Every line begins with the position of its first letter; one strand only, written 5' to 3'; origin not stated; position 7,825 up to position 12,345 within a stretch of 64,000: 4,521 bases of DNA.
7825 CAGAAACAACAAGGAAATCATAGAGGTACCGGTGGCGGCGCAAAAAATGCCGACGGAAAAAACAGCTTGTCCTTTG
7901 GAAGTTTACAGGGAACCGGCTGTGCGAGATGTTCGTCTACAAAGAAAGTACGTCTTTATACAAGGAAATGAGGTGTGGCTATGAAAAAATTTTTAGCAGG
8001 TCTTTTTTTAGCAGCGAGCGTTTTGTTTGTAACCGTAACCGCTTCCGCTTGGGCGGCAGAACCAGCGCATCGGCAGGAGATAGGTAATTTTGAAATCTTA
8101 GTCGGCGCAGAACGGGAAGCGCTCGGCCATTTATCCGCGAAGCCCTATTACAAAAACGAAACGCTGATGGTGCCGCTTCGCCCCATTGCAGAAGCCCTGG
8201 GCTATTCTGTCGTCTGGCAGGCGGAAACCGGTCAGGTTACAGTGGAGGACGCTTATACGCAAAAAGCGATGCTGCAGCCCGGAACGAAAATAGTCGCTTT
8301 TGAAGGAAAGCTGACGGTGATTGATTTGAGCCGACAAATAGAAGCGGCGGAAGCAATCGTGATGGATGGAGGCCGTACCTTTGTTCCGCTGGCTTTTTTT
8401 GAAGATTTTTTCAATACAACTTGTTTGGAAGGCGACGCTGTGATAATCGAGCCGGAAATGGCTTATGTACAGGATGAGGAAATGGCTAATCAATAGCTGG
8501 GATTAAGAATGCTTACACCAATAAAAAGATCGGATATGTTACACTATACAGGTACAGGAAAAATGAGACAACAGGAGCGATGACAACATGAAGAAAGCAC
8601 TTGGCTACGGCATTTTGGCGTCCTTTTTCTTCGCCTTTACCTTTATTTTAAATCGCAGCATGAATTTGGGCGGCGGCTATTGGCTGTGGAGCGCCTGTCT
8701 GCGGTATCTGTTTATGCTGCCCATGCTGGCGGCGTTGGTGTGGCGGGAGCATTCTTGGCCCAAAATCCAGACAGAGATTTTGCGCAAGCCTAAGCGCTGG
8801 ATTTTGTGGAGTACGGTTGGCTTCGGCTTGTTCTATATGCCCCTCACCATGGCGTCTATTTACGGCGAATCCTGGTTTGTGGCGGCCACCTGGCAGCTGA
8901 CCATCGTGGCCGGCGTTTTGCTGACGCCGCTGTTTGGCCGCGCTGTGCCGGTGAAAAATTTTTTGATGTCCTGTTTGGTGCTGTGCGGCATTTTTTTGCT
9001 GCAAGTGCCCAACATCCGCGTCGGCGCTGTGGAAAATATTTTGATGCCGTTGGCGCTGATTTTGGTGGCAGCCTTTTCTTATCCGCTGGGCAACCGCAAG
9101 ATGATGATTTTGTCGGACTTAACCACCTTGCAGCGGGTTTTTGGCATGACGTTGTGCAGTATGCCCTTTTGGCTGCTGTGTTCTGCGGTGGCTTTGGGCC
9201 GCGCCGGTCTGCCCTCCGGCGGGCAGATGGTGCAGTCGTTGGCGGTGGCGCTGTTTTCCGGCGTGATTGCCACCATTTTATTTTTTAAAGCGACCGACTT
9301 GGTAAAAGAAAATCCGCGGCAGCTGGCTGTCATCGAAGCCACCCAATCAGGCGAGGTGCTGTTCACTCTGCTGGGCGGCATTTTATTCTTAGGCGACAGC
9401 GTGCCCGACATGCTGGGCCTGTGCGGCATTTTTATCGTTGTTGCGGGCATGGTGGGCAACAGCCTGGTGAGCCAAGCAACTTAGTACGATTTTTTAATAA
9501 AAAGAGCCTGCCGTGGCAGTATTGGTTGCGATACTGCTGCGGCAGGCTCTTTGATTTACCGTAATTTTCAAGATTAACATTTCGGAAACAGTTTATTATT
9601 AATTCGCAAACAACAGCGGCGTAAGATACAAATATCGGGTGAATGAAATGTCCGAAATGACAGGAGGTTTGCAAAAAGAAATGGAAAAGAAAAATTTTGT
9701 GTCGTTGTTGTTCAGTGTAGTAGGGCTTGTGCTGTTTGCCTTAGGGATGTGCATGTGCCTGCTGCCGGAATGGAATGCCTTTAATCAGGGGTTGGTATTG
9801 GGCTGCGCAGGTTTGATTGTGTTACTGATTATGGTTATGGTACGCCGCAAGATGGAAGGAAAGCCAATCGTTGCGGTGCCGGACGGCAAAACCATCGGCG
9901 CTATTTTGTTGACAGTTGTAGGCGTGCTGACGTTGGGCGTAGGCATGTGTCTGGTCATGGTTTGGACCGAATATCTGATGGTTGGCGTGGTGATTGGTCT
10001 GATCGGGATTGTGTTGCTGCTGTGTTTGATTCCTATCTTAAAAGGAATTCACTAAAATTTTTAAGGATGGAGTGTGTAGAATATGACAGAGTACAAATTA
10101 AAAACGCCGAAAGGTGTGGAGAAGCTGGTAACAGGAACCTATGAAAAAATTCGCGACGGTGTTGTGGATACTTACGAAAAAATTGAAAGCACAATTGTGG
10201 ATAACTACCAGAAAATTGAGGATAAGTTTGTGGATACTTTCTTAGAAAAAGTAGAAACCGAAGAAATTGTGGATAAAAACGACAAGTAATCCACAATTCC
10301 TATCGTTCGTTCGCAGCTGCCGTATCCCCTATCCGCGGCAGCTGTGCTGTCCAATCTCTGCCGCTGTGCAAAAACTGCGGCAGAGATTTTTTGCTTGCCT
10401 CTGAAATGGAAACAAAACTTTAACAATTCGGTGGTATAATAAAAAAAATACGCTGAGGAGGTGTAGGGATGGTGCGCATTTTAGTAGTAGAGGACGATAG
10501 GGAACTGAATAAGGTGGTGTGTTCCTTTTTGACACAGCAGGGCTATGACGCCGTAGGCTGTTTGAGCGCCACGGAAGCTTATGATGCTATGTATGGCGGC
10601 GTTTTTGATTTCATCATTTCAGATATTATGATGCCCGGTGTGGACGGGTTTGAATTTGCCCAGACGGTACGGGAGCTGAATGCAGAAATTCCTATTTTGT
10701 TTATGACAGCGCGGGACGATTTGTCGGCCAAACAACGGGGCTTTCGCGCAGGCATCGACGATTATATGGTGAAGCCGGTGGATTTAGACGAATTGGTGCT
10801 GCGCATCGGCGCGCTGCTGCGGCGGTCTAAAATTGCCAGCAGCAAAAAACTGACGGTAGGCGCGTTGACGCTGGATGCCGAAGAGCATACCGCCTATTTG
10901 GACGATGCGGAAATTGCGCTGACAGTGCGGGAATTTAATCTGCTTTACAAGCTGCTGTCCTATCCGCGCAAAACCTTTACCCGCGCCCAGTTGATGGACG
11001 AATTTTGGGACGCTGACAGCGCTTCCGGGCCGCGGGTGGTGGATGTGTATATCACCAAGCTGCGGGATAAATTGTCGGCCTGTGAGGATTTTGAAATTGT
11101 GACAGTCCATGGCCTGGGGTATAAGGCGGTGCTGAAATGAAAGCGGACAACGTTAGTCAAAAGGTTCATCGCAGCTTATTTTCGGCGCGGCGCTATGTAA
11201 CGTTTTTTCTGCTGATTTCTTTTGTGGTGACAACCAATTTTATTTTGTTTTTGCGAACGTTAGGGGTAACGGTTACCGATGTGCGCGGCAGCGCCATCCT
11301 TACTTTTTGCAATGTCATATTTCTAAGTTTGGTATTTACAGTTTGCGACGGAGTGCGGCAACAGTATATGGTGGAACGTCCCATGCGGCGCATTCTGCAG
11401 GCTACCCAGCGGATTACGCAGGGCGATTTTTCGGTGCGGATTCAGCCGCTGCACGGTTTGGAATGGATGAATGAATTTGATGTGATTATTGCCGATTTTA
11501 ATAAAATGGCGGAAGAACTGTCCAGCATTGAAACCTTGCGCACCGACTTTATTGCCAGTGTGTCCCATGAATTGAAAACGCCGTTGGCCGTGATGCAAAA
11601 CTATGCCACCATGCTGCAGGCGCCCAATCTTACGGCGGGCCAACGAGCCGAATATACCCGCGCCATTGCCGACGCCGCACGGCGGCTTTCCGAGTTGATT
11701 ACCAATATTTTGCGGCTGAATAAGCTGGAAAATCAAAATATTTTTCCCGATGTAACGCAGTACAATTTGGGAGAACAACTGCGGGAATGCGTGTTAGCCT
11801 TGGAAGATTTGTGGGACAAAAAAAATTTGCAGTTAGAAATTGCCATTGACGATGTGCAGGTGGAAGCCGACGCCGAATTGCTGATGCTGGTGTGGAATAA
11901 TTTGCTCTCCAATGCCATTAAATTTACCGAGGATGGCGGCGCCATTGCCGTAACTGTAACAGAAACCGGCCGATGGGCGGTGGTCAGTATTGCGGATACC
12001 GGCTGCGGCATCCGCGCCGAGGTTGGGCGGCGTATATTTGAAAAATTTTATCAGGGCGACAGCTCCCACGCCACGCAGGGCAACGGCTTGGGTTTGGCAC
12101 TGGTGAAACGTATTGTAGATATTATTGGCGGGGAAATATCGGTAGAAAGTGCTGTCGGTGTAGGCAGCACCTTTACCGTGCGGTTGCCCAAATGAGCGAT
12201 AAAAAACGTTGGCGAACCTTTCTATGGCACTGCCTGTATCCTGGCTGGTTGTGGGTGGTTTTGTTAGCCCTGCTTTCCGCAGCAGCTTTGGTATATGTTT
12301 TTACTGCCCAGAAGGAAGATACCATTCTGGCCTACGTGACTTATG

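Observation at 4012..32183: Sixteen consensus parS sites packed into 28 kb, eight on each side of parAB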

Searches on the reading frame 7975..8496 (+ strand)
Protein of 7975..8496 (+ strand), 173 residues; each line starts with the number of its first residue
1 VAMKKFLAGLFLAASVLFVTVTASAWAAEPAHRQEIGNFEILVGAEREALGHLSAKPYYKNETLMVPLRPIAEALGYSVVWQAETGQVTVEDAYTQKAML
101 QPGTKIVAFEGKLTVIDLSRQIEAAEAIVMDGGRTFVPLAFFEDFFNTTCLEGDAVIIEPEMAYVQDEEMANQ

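Call 7: search_protein_families(library=pfam, proteins=[window:7975-8496:+])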
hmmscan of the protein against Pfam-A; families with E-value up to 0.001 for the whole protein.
window:7975-8496:+ (173 aa): 1 family
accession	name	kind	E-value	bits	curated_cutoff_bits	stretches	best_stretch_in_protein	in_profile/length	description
PF07833.16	Cu_amine_oxidN1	-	1.5e-17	63.9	24.2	1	53-148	9-95/108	Copper amine oxidase N-terminal domain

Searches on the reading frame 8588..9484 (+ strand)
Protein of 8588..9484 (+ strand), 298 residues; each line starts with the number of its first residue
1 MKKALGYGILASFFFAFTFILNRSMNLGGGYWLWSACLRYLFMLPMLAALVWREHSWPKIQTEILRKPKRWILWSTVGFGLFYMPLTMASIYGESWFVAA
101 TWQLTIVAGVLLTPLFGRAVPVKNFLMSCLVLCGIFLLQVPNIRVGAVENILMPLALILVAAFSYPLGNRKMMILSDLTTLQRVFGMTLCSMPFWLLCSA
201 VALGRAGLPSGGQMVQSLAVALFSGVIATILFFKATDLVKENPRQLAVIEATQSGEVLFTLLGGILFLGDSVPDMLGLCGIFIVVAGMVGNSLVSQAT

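Call 8: search_protein_families(library=pfam, proteins=[window:8588-9484:+])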
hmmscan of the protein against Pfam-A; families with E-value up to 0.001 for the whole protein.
window:8588-9484:+ (298 aa): 1 family
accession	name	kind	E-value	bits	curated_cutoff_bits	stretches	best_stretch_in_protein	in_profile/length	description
PF13536.12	EmrE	-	1.6e-92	310.2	25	1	39-289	1-261/263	Putative multidrug resistance efflux transporter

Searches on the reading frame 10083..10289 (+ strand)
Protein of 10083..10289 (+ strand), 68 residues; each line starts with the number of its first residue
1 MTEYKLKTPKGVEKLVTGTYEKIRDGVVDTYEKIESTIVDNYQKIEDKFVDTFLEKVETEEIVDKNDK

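Call 65: search_protein_families(library=pfam, max_evalue=0.01, proteins=[window:10083-10289:+])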
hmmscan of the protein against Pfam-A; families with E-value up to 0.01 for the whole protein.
window:10083-10289:+ (68 aa): 0 families

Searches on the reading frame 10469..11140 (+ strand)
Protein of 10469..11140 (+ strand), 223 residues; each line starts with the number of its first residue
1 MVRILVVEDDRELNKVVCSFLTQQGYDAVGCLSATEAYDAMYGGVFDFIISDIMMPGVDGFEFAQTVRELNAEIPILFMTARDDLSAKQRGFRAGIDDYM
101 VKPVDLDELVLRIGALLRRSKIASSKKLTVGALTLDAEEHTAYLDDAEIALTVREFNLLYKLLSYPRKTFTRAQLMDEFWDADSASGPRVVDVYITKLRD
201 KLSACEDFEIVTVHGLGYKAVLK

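Call 8: search_protein_families(library=pfam, proteins=[window:10469-11140:+])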
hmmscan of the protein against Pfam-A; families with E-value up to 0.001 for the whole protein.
window:10469-11140:+ (223 aa): 2 families
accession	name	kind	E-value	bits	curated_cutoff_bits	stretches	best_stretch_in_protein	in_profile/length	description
PF00072.30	Response_reg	-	4.1e-25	88.5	30.2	1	4-113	1-110/111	Response regulator receiver domain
PF00486.34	Trans_reg_C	-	6.2e-20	71.5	26.2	1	147-219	2-76/77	Transcriptional regulatory protein, C terminal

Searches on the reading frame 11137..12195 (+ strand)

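Call 8: search_protein_families(library=pfam, proteins=[window:11137-12195:+])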
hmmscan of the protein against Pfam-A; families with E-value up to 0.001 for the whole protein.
window:11137-12195:+ (352 aa): 5 families
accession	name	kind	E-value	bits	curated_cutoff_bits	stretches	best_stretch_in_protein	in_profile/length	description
PF02518.31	HATPase_c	-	6.4e-29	101.1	26.4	1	245-351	2-108/111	Histidine kinase-, DNA gyrase B-, and HSP90-like ATPase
PF00512.31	HisKA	-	1.1e-16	61.1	26.9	1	135-199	2-65/66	His Kinase A (phospho-acceptor) domain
PF00672.30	HAMP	-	9.3e-06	26.3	25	1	81-129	8-52/53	HAMP domain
PF13581.12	HATPase_c_2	-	2.4e-05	24.8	27.4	1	254-330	37-112/127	Histidine kinase-like ATPase domain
PF14501.12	HATPase_c_5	-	0.00043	20.6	22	0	249-338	6-90/102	GHKL domain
